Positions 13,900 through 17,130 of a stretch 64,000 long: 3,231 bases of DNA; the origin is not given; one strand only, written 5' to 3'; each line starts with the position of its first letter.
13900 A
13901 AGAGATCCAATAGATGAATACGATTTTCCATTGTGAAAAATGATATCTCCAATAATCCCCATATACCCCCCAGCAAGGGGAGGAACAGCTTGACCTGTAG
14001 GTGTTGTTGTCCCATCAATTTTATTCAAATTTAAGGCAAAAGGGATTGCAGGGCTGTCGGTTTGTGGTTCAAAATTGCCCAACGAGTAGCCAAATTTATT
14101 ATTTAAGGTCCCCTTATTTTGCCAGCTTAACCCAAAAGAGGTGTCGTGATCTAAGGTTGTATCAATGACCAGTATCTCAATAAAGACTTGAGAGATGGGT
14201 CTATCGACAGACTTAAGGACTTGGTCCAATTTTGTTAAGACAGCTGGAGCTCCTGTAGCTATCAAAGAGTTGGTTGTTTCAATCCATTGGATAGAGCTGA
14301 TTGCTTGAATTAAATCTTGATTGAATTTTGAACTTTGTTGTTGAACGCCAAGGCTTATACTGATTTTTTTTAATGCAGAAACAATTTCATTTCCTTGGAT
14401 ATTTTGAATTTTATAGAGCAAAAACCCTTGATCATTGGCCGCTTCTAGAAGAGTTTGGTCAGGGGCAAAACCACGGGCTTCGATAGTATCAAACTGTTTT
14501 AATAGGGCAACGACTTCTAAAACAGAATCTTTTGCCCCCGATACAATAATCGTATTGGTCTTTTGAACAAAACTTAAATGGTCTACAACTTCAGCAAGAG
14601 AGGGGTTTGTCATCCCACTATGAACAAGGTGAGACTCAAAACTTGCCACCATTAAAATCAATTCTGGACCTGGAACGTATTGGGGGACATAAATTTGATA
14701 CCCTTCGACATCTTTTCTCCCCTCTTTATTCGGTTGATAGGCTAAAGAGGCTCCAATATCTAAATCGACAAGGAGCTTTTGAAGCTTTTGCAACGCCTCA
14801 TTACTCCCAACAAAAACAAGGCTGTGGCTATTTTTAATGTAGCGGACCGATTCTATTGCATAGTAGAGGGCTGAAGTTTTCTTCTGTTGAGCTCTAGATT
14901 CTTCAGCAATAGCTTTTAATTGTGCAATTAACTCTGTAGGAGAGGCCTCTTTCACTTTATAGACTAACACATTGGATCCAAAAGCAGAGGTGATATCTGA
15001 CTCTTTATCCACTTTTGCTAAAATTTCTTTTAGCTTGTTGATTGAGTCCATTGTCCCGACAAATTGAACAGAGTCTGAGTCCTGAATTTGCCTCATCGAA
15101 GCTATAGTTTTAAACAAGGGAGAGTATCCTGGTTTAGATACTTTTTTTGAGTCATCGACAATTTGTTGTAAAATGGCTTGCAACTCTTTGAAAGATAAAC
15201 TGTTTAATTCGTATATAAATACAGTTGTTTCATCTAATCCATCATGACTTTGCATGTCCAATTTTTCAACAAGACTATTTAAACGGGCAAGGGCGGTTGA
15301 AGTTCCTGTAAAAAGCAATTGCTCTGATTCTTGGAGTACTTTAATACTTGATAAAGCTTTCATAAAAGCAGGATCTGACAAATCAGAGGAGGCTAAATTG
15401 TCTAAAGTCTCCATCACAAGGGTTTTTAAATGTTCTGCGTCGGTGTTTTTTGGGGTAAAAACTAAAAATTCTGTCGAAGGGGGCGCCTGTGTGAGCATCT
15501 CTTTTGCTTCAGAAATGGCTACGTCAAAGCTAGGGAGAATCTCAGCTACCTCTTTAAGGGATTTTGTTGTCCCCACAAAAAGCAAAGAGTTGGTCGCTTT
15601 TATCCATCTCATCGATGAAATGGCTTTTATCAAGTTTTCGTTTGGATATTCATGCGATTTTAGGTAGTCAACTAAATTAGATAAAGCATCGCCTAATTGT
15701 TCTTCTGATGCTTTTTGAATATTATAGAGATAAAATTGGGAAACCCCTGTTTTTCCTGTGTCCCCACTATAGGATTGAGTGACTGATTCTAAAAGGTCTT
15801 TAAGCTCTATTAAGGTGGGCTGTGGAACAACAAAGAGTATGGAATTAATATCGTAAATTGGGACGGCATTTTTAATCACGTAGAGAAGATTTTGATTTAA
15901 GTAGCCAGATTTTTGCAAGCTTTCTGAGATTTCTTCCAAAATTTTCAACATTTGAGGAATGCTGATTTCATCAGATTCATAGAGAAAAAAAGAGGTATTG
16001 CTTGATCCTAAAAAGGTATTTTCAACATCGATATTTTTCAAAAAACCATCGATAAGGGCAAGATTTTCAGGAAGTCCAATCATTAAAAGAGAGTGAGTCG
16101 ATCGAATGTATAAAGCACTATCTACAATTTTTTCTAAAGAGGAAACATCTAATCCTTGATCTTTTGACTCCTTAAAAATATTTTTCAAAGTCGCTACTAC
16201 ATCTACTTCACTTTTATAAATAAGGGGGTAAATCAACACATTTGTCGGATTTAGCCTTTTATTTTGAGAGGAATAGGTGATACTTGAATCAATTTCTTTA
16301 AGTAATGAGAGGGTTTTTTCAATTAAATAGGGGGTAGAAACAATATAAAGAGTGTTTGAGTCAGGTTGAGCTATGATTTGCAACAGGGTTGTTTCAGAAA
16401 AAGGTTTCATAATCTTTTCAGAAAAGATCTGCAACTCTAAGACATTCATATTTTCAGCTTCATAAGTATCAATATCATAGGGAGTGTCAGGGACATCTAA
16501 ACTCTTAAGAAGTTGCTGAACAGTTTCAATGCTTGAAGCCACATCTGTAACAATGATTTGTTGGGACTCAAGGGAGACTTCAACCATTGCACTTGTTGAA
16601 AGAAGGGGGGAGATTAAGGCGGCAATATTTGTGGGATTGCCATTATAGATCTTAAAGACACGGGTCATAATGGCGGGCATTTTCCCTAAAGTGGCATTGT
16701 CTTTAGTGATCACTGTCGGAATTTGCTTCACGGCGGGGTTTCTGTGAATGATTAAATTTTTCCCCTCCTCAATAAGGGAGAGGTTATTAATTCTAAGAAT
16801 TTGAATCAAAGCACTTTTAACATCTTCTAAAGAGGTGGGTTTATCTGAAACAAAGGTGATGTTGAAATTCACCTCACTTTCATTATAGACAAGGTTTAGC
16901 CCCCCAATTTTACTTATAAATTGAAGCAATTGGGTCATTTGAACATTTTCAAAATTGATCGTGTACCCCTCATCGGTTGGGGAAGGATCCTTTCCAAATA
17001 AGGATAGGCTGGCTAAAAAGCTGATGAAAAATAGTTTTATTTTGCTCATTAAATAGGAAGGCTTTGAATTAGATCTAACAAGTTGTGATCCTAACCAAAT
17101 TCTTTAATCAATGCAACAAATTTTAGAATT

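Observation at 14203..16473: Secretin SctC carries about nine tandem N-domain-like modules (1279 aa)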

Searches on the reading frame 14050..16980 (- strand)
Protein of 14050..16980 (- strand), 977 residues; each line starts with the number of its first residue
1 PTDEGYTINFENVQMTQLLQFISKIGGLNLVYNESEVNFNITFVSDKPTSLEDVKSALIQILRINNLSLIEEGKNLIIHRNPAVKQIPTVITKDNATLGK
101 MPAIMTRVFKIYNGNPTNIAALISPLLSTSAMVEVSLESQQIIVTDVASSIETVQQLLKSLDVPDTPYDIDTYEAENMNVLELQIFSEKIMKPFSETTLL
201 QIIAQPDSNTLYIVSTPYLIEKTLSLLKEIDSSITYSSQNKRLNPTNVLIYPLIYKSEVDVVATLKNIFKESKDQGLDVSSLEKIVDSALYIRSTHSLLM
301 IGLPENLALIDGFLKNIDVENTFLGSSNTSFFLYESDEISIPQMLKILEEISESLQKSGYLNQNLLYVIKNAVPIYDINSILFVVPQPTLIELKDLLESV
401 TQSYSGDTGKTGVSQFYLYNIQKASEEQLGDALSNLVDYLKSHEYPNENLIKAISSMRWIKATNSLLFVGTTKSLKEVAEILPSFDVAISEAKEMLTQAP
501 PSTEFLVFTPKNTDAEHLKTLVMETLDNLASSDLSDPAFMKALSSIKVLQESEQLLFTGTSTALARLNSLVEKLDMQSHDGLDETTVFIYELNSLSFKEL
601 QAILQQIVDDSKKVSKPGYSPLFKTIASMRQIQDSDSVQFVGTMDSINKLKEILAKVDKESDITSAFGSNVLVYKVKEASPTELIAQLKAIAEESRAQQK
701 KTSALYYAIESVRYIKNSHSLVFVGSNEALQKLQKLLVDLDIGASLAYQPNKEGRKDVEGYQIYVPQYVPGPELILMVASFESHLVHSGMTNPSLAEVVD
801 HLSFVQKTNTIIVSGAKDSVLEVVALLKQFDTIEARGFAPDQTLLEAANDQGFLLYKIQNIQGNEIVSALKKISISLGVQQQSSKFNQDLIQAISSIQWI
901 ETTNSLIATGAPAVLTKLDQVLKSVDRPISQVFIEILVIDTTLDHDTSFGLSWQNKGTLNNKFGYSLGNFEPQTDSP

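Call 44: predict_structure(alignment_id=A2)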
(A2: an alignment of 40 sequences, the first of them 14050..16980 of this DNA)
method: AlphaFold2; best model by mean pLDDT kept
length: 977 residues; sequences in the alignment: 40
mean_pLDDT: 73.2   pTM: 0.32
mean pLDDT of the five models: 73.2, 71.7, 71.0, 70.2, 70.0
residues with pLDDT >= 90: 6; 70-90: 701; 50-70: 172; < 50: 98
segments of 3 or more residues with pLDDT < 50: 1-3, 237-240, 406-412, 491-499, 578-584, 615-619, 660-668, 699-701, 744-758, 836-850, 930-943, 975-977
pLDDT, mean of each block of 10 residues (from residue 1): 67 90 85 85 84 86 85 78 63 56 76 76 82 81 85 81 62 86 84 75 87 86 87 57 74 84 83 73 83 82 80 78 63 75 81 72 82 75 80 79 55 65 78 78 72 78 72 78 71 43 73 76 78 64 82 78 81 63 59 78 75 51 77 77 77 69 43 74 77 61 69 72 75 78 43 42 83 86 74 80 82 84 87 55 37 76 80 77 65 83 80 81 72 37 50 66 66 51
secondary structure, 60 per line:
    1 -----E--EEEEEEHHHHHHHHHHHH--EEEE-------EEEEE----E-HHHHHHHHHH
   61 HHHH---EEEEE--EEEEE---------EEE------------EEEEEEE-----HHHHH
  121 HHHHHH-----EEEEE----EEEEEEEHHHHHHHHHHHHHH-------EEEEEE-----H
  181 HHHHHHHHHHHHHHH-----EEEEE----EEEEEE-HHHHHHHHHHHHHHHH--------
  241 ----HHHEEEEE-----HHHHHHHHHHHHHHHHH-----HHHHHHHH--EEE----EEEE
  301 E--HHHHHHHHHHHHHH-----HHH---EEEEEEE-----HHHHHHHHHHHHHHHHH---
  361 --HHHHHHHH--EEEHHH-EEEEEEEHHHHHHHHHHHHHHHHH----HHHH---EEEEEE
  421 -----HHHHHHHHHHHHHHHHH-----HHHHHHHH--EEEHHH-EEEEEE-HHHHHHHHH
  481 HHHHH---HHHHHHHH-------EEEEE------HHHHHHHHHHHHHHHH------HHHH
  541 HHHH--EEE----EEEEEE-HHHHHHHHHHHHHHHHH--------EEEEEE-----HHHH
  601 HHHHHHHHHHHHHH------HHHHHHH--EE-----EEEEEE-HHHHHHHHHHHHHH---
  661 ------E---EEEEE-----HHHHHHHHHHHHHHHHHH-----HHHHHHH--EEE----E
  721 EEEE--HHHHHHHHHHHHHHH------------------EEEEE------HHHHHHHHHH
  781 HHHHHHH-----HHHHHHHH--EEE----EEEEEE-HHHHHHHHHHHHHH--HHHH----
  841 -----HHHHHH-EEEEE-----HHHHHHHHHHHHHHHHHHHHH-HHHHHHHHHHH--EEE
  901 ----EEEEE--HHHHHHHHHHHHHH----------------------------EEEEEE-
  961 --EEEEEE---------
elements in order (helices of 4 or more, strands of 3 or more residues): E9-14 H15-26 E29-32 E40-44 H51-64 E68-72 E75-79 E89-91 E104-110 H116-126 E132-136 E141-147 H148-161 E169-174 H180-195 E201-205 E210-215 H217-232 E248-252 H258-274 H280-287 E290-292 E297-301 H304-317 E329-335 H341-357 H363-370 E373-375 E380-386 H387-403 H408-411 E415-420 H426-442 H448-455 E458-460 E465-470 H472-485 H489-496 E504-508 H515-530 H537-544 E547-549 E554-559 H561-577 E586-591 H597-614 H621-627 E637-642 H644-657 E671-675 H681-698 H704-710 E713-715 E720-724 H727-741 E760-764 H771-787 H793-800 E803-805 E810-815 H817-830 H833-836 H846-851 E853-857 H863-883 H885-895 E898-900 E905-909 H912-925 E954-959 E963-968

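Call 47: fold_search(model_id=the predicted structure, library=pdb)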
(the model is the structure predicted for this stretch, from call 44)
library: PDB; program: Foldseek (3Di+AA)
matches with E <= 10: 660; with E <= 0.001: 48
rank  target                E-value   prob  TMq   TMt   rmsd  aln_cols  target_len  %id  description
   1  5mp2_A                1.9e-12  1.00  0.08  0.34  20.1       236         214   19  XcpQN012 in complex with VHH04 (released 2017-12-13)
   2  4e9j_B                6.4e-12  1.00  0.08  0.33  20.1       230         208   18  Crystal structure of the N-terminal domain of the secretin XcpQ from Pseudomonas aeruginosa (released 2012-12-05)
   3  4ec5_B                7.1e-12  1.00  0.08  0.34  20.1       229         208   18  Crystal structure of the S210C (dimer) mutant from the N-terminal domain of the secretin XcpQ from Pseudomonas aerugin (released 2012-12-05)
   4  4ec5_A                9.7e-12  1.00  0.08  0.31  19.7       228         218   19  Crystal structure of the S210C (dimer) mutant from the N-terminal domain of the secretin XcpQ from Pseudomonas aerugin (released 2012-12-05)
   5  4e9j_A                1.1e-11  1.00  0.08  0.31  19.7       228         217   19  Crystal structure of the N-terminal domain of the secretin XcpQ from Pseudomonas aeruginosa (released 2012-12-05)
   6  5ngi_B                1.1e-11  1.00  0.08  0.33  20.2       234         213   18  Structure of XcpQN012 (released 2018-01-24)
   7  5ngi_A                1.1e-11  1.00  0.08  0.33  19.6       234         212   18  Structure of XcpQN012 (released 2018-01-24)
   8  5mp2_B                1.7e-11  1.00  0.08  0.34  20.4       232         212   18  XcpQN012 in complex with VHH04 (released 2017-12-13)
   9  6hcg_A                1.1e-10  1.00  0.10  0.16  51.8       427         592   14  Klebsiella pneumoniae type II secretion system outer membrane complex. PulD, PulS and PulC HR domain. (released 2019-11-27)
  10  3ezj_A                4.1e-09  1.00  0.09  0.34  15.6       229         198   13  Crystal structure of the N-terminal domain of the secretin GspD from ETEC determined with the assistance of a nanobody (released 2009-02-17)
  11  3ezj_G                7.9e-09  1.00  0.08  0.33  15.9       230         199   13  Crystal structure of the N-terminal domain of the secretin GspD from ETEC determined with the assistance of a nanobody (released 2009-02-17)
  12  3ezj_E                9.2e-09  1.00  0.09  0.34  15.6       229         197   13  Crystal structure of the N-terminal domain of the secretin GspD from ETEC determined with the assistance of a nanobody (released 2009-02-17)
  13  3ezj_C                4.1e-08  1.00  0.09  0.33  15.7       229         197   14  Crystal structure of the N-terminal domain of the secretin GspD from ETEC determined with the assistance of a nanobody (released 2009-02-17)
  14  5wq7_A                2.1e-07  1.00  0.08  0.16  46.1       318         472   15  CryoEM structure of type II secretion system secretin GspD in E.coli K12 (released 2016-12-28)
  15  6i1y_A                3.0e-07  1.00  0.08  0.14  20.6       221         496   16  Vibrio vulnificus EpsD (released 2019-04-10)
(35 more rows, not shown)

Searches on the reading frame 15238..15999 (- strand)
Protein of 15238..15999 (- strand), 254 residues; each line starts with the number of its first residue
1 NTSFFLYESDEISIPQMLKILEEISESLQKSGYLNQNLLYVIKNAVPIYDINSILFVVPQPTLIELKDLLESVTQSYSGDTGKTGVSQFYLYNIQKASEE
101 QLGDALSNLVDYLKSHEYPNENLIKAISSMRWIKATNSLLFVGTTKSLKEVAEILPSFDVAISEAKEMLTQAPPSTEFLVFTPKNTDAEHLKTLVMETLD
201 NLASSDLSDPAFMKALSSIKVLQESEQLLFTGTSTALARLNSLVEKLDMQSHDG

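Call 56: predict_structure(alignment_id=A3)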
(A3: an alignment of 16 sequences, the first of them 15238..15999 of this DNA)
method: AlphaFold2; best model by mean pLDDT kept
length: 254 residues; sequences in the alignment: 16
mean_pLDDT: 78.9   pTM: 0.47
mean pLDDT of the five models: 78.9, 77.9, 77.6, 76.8, 76.8
residues with pLDDT >= 90: 18; 70-90: 195; 50-70: 20; < 50: 21
segments of 3 or more residues with pLDDT < 50: 80-86, 164-175
pLDDT, mean of each block of 10 residues (from residue 1): 82 82 81 80 91 89 86 66 55 83 87 82 86 77 82 85 44 57 87 89 73 85 82 83 87 54
secondary structure, 60 per line:
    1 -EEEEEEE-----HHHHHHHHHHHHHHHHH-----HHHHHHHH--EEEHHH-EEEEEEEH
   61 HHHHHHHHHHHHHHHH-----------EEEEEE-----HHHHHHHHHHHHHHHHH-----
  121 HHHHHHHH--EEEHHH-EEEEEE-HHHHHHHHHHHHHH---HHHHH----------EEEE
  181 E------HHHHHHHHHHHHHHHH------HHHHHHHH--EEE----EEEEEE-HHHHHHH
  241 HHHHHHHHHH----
elements in order: E2-8 H14-30 H36-43 E46-48 E53-59 H60-76 E88-93 H99-115 H121-128 E131-133 E138-143 H145-158 H162-166 E177-181 H188-203 H210-217 E220-222 E227-232 H234-250

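Call 60: fold_search(model_id=the predicted structure, library=pdb)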
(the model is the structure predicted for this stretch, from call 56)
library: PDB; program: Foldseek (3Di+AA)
matches with E <= 10: 466; with E <= 0.001: 16
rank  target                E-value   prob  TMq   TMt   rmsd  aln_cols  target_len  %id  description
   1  6i1x_A                1.2e-07  1.00  0.23  0.13  18.8       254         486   16  Aeromonas hydrophila ExeD (released 2019-04-10)
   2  5wq9_A                9.9e-07  1.00  0.20  0.11  19.4       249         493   14  CryoEM structure of type II secretion system secretin GspD G453A mutant in Vibrio cholerae (released 2016-12-28)
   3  5wq8_A                9.9e-07  1.00  0.20  0.11  19.4       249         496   14  CryoEM structure of type II secretion system secretin GspD in Vibrio cholerae (released 2016-12-28)
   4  6i1y_A                1.5e-06  1.00  0.22  0.12  19.0       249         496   17  Vibrio vulnificus EpsD (released 2019-04-10)
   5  5zdh_A                1.8e-06  1.00  0.22  0.12  17.4       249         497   16  CryoEM structure of ETEC Pilotin-Secretin AspS-GspD complex (released 2018-04-18)
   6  8co1_A1               1.3e-04  0.99  0.20  0.09  24.3       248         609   14  Type II Secretion System (released 2024-04-10)
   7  4e9j_A                1.8e-04  1.00  0.38  0.43  10.7       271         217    9  Crystal structure of the N-terminal domain of the secretin XcpQ from Pseudomonas aeruginosa (released 2012-12-05)
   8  5ngi_A                2.3e-04  1.00  0.38  0.44   9.4       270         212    8  Structure of XcpQN012 (released 2018-01-24)
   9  5mp2_A                2.7e-04  1.00  0.41  0.47   9.0       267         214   10  XcpQN012 in complex with VHH04 (released 2017-12-13)
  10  5ngi_B                2.7e-04  1.00  0.35  0.40   9.1       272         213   12  Structure of XcpQN012 (released 2018-01-24)
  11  4e9j_B                3.9e-04  1.00  0.37  0.42   9.1       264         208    8  Crystal structure of the N-terminal domain of the secretin XcpQ from Pseudomonas aeruginosa (released 2012-12-05)
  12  5mp2_B                4.1e-04  1.00  0.33  0.37   9.7       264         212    9  XcpQN012 in complex with VHH04 (released 2017-12-13)
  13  3ezj_G                5.2e-04  0.98  0.23  0.29  15.5       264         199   10  Crystal structure of the N-terminal domain of the secretin GspD from ETEC determined with the assistance of a nanobody (released 2009-02-17)
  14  4ec5_B                6.5e-04  1.00  0.38  0.44   9.0       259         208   12  Crystal structure of the S210C (dimer) mutant from the N-terminal domain of the secretin XcpQ from Pseudomonas aerugin (released 2012-12-05)
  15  3ezj_A                7.7e-04  0.97  0.23  0.29  15.7       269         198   11  Crystal structure of the N-terminal domain of the secretin GspD from ETEC determined with the assistance of a nanobody (released 2009-02-17)
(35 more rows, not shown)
